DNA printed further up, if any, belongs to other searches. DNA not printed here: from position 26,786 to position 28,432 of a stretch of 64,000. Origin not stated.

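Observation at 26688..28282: Cyc2-like fused monohaem cytochrome-porin translationally coupled to a PioC/Iro-like HiPIP: candidate two-gene outer-membrane iron-oxidation / electron-uptake module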

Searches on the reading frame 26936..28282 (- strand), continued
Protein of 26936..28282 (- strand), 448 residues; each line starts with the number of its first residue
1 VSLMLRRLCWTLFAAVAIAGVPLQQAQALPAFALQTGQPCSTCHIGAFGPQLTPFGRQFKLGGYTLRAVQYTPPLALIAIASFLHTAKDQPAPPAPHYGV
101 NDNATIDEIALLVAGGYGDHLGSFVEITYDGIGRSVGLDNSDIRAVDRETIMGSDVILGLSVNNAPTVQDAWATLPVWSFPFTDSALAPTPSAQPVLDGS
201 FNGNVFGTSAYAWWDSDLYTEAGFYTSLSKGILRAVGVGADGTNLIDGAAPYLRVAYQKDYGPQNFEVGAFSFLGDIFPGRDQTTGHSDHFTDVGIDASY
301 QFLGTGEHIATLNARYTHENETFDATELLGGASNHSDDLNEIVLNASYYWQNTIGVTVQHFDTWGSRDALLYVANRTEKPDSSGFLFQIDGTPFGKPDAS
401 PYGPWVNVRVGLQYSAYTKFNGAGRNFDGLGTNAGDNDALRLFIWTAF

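Call 29: search_dna_similar(query=window:26936-28282:-, collection=plasmids, mode=protein, max_evalue=0.001, max_rows=40, rows=spread)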
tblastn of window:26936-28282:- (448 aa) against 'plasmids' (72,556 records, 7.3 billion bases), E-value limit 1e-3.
Records with a match: 15; places in all: 15; records where one place covers at least 80% of the query: 15.
Best place of each record, by identity: <60% 15.
By first word of the organism name: Ralstonia 6; Acidiphilium 2; Caballeronia 2; Polymorphobacter 1; Acidithiobacillus 1; Paraburkholderia 1; Methylocystis 1; Ideonella 1.
By predicted mobility (MOB-suite, as given by PLSDB): non-mobilizable 10; mobilizable 4; conjugative 1.
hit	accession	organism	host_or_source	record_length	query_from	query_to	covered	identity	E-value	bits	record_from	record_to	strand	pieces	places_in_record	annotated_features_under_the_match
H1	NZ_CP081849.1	Polymorphobacter megasporae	Megaspora,lichen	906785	36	448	92%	47.9%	2e-116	382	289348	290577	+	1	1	hypothetical protein | c-type cytochrome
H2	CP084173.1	Acidithiobacillus ferrooxidans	cell culture,River sediment polluted by ...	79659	1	448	100%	34.1%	3e-61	223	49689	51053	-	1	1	hypothetical protein | transposase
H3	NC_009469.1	Acidiphilium cryptum JF-5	-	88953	1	448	100%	34.1%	3e-61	223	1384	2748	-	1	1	hypothetical protein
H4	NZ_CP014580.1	Paraburkholderia phytofirmans OLGA172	-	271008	2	447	100%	34.0%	7e-62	224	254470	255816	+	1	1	cytochrome C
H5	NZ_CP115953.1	Ralstonia solanacearum CFBP2957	Solanum lycopersicum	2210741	36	448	92%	34.6%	7e-64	230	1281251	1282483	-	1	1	none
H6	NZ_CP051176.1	Ralstonia solanacearum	Whole organism,tomato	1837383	36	448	92%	34.3%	3e-63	228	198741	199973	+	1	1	none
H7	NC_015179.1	Acidiphilium multivorum AIU301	-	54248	36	448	90%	34.6%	1e-51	230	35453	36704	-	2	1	hypothetical protein (x2)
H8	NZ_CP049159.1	Caballeronia sp. SBC1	whole organism,soil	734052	36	448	92%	33.3%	6e-63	228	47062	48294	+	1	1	cytochrome C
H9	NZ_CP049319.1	Caballeronia sp. SBC2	whole organism,soil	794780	36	448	92%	33.3%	6e-63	228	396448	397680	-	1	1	cytochrome C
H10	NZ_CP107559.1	Methylocystis sp. MJC1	whole organism,Alpine Peat Bogs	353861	36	448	92%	33.2%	8e-64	230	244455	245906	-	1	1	hypothetical protein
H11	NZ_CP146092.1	Ralstonia sp. RRA.1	-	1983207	36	448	92%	32.9%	4e-54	202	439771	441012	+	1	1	none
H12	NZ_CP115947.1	Ralstonia solanacearum MolK2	Musa sp.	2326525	36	448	92%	32.5%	4e-53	199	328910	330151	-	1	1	record has no annotation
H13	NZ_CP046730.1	Ralstonia syzygii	tobacco,cell culture,leaf veins ...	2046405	36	448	92%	32.2%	3e-52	196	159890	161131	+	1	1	none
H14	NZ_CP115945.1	Ralstonia syzygii R24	Syzygium aromaticum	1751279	36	448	92%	31.9%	7e-52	195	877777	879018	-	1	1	none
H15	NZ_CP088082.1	Ideonella dechloratans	Cell culture,Activated sludge, ...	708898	36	448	92%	31.0%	1e-47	183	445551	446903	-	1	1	cytochrome C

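Call 30: get_annotated_region(hit=H3, flank=4000)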
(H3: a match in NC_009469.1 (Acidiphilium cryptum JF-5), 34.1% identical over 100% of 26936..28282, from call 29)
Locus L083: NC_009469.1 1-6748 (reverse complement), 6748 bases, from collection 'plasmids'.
description: Acidiphilium cryptum JF-5 plasmid pACRY03, complete sequence
organism: Acidiphilium cryptum JF-5 (NCBI taxid 349163)
taxonomy: Bacteria; Pseudomonadota; Alphaproteobacteria; Rhodospirillales; Acetobacteraceae; Acidiphilium; Acidiphilium cryptum; Acidiphilium cryptum JF-5
host: -; source: -; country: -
typing (MOB-suite, as given by PLSDB): conjugative; replicon rep_cluster_296; relaxase MOBF; mating-pair formation MPF_T
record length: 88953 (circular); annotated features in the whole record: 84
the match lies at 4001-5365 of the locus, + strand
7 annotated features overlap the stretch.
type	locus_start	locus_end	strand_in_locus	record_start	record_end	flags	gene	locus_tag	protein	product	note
CDS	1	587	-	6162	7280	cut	-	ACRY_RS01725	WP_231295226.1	Rid family hydrolase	-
CDS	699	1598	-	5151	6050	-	-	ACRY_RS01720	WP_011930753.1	U32 family peptidase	GO:0006744 - ubiquinone biosynthetic process [Evidence IEA]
CDS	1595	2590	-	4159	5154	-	-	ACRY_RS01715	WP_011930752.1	peptidase U32 family protein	-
CDS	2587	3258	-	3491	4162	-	-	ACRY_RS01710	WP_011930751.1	SCP2 sterol-binding domain-containing protein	-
CDS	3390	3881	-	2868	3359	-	-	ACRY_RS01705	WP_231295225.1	transposase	GO:0006313 - DNA transposition [Evidence IEA]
CDS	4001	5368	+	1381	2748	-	-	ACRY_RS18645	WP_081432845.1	hypothetical protein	-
CDS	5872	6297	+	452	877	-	-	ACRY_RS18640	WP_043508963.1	c-type cytochrome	-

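Call 31: get_annotated_region(hit=H1, flank=4000)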
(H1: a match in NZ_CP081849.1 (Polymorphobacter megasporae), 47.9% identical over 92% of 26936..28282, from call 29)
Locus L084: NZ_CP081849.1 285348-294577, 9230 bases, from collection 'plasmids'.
description: Polymorphobacter megasporae strain PAMC 29362 plasmid p29362-2, complete sequence
organism: Polymorphobacter megasporae (NCBI taxid 2835787)
taxonomy: Bacteria; Pseudomonadota; Alphaproteobacteria; Sphingomonadales; Sphingosinicellaceae; Polymorphobacter; Polymorphobacter megasporae
host: -; source: Megaspora,lichen; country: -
typing (MOB-suite, as given by PLSDB): non-mobilizable
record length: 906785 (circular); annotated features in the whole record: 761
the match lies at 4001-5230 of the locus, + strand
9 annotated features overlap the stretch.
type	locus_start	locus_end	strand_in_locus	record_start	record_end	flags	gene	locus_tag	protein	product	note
CDS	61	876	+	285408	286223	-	-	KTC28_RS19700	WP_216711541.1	SDR family NAD(P)-dependent oxidoreductase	-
CDS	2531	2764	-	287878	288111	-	-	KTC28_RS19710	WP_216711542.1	hypothetical protein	-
CDS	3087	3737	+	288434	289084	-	-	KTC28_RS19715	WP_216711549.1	BON domain-containing protein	-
CDS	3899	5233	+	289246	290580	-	-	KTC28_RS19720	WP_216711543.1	hypothetical protein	-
CDS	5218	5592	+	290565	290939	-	-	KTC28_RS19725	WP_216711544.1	c-type cytochrome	-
CDS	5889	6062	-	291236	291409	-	-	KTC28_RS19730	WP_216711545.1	hypothetical protein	-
CDS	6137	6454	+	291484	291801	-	-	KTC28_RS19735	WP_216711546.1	universal stress protein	-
CDS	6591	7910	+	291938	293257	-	-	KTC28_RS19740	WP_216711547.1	divalent metal cation transporter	-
CDS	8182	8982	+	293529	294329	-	-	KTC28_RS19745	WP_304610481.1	IS5 family transposase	-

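Call 32: get_annotated_region(hit=H5, flank=4000)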
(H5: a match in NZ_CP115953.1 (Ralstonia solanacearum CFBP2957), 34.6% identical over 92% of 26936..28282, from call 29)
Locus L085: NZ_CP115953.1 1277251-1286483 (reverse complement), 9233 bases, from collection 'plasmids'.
description: Ralstonia solanacearum CFBP2957 plasmid pmega, complete sequence
organism: Ralstonia solanacearum CFBP2957 (NCBI taxid 859656)
taxonomy: Bacteria; Pseudomonadota; Betaproteobacteria; Burkholderiales; Burkholderiaceae; Ralstonia; Ralstonia solanacearum; Ralstonia solanacearum CFBP2957
host: -; source: Solanum lycopersicum; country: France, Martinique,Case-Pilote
typing (MOB-suite, as given by PLSDB): non-mobilizable
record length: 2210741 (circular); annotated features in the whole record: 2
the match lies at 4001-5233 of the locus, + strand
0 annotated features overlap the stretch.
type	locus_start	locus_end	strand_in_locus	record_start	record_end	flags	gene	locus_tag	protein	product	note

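Call 33: find_homologous_proteins(query=L083:4001-5368:+, max_evalue=0.001)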
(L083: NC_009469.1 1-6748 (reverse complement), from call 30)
Query L083:4001-5368:+ (455 aa): 1236 proteins with E <= 0.001 among 8000 candidates; the best 120 are listed.
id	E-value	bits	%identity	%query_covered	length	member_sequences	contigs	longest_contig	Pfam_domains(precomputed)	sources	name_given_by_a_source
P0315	1.5e-278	942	88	98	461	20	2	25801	-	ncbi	-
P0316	8.7e-237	805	76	97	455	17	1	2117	-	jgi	jgi:hypothetical protein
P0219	9.6e-226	768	73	98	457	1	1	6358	-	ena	-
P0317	1.1e-223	762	74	95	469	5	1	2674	-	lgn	-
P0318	8.0e-221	752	69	97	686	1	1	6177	-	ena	-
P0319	1.6e-218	745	72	96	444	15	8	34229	-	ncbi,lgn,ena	-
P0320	1.7e-218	744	71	97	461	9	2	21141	-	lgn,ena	-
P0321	4.5e-213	727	65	100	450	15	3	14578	-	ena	-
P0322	1.4e-212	725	67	99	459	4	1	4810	-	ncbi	-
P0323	1.4e-210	718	71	97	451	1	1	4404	-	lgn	-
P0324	1.4e-209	715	68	100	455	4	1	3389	-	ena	-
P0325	1.1e-207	709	68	92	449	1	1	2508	-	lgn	-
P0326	1.4e-204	699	67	98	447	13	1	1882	-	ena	-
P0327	1.8e-203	695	63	100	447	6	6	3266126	-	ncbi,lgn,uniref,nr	ncbi:MAG TPA: hypothetical protein PLV07_01500 [Acidiphilium sp.]|uniref:hypothetical protein n=1 Ta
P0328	2.9e-200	684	66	96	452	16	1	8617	-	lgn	-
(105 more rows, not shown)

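Call 45: search_protein_families(library=pfam, proteins=[L064:6563-7159:+, L064:7143-8822:+, L064:8824-9711:+, L064:9772-11016:+, L064:2879-4447:+, L064:2843-4450:-], max_evalue=0.001)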
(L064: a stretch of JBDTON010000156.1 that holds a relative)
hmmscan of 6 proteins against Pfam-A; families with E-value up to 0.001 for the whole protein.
L064:6563-7159:+ (198 aa): 1 family
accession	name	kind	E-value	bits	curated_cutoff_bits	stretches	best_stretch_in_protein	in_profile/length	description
PF00116.26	COX2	-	5.8e-11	42.8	22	1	103-178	44-119/120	Cytochrome C oxidase subunit II, periplasmic domain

L064:7143-8822:+ (559 aa): 1 family
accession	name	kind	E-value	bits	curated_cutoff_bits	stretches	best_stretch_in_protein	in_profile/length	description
PF00115.25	COX1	-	3e-83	280.5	34.8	1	27-477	2-436/436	Cytochrome C and Quinol oxidase polypeptide I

L064:8824-9711:+ (295 aa): 2 families
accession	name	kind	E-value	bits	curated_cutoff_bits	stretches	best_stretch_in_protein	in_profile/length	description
PF00034.26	Cytochrom_C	-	1.7e-11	45.7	21.3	1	114-189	2-85/90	Cytochrome c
PF13442.11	Cytochrome_CBB3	-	2.2e-10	41.1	27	1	112-189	2-67/68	Cytochrome C oxidase, cbb3-type, subunit III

L064:9772-11016:+ (414 aa): 0 families

L064:2879-4447:+ (522 aa): 0 families

L064:2843-4450:- (535 aa): 2 families
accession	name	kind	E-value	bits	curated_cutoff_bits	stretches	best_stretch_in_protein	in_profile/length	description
PF00563.25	EAL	-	2e-68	230.7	31.3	1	262-492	2-235/236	EAL domain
PF00990.26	GGDEF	-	2.7e-37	128.4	23.8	1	91-242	1-161/161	Diguanylate cyclase, GGDEF domain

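Call 49: search_protein_families(library=ncbifam, proteins=[L085:4001-5233:+, L083:4001-5368:+, P0173, P0165, P0161, P0214, P0245, P0158, P0206, P0121], max_evalue=1)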
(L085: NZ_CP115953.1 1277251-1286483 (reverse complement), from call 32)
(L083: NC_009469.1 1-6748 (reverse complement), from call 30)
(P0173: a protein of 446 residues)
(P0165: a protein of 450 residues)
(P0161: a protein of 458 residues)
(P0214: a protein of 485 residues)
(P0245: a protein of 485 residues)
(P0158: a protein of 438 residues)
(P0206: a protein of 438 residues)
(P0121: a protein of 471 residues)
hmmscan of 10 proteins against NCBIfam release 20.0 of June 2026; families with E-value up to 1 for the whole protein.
L085:4001-5233:+ (411 aa): 0 families

L083:4001-5368:+ (455 aa): 0 families

P0173 (446 aa): 0 families

P0165 (450 aa): 0 families

P0161 (458 aa): 0 families

P0214 (485 aa): 0 families

P0245 (485 aa): 1 family
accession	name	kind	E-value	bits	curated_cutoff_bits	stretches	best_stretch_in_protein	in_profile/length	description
NF041895.1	choice_anch_V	domain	0.031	14.3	42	1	14-52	2-42/150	choice-of-anchor V domain-containing protein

P0158 (438 aa): 0 families

P0206 (438 aa): 1 family
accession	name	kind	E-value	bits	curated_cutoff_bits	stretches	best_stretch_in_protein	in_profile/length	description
TIGR02738.1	TrbB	equivalog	0.058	13.1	132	1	30-58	59-87/153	type-F conjugative transfer system pilin assembly thiol-disulfide isomerase TrbB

P0121 (471 aa): 1 family
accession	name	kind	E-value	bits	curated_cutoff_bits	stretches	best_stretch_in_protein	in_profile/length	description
TIGR04315.1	octaheme_Shew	subfamily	0.19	10.7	375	0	318-397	302-381/440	tetrathionate reductase family octaheme c-type cytochrome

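Call 64: get_annotated_region(hit=H15, flank=2500)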
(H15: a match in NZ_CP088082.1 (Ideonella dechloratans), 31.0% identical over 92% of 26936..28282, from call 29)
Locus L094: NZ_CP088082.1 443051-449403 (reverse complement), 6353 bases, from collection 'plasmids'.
description: Ideonella dechloratans strain CCUG 30977 plasmid unnamed1, complete sequence
organism: Ideonella dechloratans (NCBI taxid 36863)
taxonomy: Bacteria; Pseudomonadota; Betaproteobacteria; Burkholderiales; Sphaerotilaceae; Ideonella; Ideonella dechloratans
host: -; source: Cell culture,Activated sludge, wastewater treatment plant; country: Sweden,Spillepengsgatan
typing (MOB-suite, as given by PLSDB): non-mobilizable
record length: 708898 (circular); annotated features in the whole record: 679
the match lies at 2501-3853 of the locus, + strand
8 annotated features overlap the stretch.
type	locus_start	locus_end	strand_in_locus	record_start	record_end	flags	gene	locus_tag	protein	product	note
CDS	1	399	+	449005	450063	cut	-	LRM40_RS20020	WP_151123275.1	ATP-binding cassette domain-containing protein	-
CDS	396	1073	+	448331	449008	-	-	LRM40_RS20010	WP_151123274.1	methionine ABC transporter permease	GO:0048473 - D-methionine transport [Evidence IEA]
CDS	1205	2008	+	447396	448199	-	-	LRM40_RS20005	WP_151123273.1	MetQ/NlpA family ABC transporter substrate-binding protein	-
CDS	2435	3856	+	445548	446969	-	-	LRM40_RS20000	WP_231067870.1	cytochrome C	-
CDS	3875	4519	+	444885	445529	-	-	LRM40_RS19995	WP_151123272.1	c-type cytochrome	-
CDS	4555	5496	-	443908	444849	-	-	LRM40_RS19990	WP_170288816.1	GGDEF domain-containing protein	-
CDS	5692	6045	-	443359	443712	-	-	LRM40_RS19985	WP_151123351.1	DUF1304 domain-containing protein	-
CDS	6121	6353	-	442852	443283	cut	-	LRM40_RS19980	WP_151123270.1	hypothetical protein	-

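Call 65: get_annotated_region(hit=H4, flank=2500)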
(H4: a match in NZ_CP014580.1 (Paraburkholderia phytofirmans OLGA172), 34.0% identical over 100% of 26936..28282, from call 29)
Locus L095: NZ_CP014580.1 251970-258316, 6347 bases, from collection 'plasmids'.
description: Paraburkholderia phytofirmans OLGA172 plasmid pOLGA1, complete sequence
organism: Paraburkholderia phytofirmans OLGA172 (NCBI taxid 1417228)
taxonomy: Bacteria; Pseudomonadota; Betaproteobacteria; Burkholderiales; Burkholderiaceae; Paraburkholderia; Paraburkholderia phytofirmans; Paraburkholderia phytofirmans OLGA172
host: -; source: -; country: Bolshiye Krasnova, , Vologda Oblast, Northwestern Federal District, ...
typing (MOB-suite, as given by PLSDB): non-mobilizable; replicon rep_cluster_186
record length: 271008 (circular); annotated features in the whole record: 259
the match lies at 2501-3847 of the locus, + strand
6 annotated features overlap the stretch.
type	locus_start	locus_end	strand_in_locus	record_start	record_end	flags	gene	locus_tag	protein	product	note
CDS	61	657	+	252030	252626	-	-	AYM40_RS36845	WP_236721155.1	c-type cytochrome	-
CDS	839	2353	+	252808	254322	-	-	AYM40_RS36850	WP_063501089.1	ArsR family transcriptional regulator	GO:0006355 - regulation of DNA-templated transcription [Evidence IEA]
CDS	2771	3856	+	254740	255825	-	-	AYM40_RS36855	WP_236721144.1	cytochrome C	-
CDS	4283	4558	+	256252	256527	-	-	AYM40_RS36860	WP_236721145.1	hypothetical protein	-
CDS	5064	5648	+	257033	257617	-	-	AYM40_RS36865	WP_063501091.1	hemerythrin domain-containing protein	-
CDS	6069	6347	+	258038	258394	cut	-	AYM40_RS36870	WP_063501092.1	STAS/SEC14 domain-containing protein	-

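Call 66: get_annotated_region(hit=H10, flank=2500)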
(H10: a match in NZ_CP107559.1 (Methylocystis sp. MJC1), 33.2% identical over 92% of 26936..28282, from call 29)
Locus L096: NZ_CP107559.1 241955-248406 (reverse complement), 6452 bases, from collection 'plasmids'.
description: Methylocystis sp. MJC1 plasmid unnamed1, complete sequence
organism: Methylocystis sp. MJC1 (NCBI taxid 2654282)
taxonomy: Bacteria; Pseudomonadota; Alphaproteobacteria; Hyphomicrobiales; Methylocystaceae; Methylocystis; Methylocystis sp. MJC1
host: -; source: whole organism,Alpine Peat Bogs; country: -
typing (MOB-suite, as given by PLSDB): non-mobilizable
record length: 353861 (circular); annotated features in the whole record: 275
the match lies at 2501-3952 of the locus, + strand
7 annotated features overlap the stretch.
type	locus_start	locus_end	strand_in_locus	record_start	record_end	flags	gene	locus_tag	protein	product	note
CDS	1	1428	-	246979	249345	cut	-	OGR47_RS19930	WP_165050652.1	autotransporter outer membrane beta-barrel domain-containing protein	-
CDS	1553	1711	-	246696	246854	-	-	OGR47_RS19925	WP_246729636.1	hypothetical protein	-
CDS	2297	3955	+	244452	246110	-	-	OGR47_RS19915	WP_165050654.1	hypothetical protein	-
CDS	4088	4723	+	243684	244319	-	-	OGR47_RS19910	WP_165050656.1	c-type cytochrome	-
CDS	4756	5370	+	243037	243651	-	-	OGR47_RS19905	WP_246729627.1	c-type cytochrome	-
CDS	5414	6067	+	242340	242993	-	-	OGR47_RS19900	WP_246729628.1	c-type cytochrome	-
CDS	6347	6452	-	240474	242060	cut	-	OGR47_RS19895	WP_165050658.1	B12-binding domain-containing radical SAM protein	-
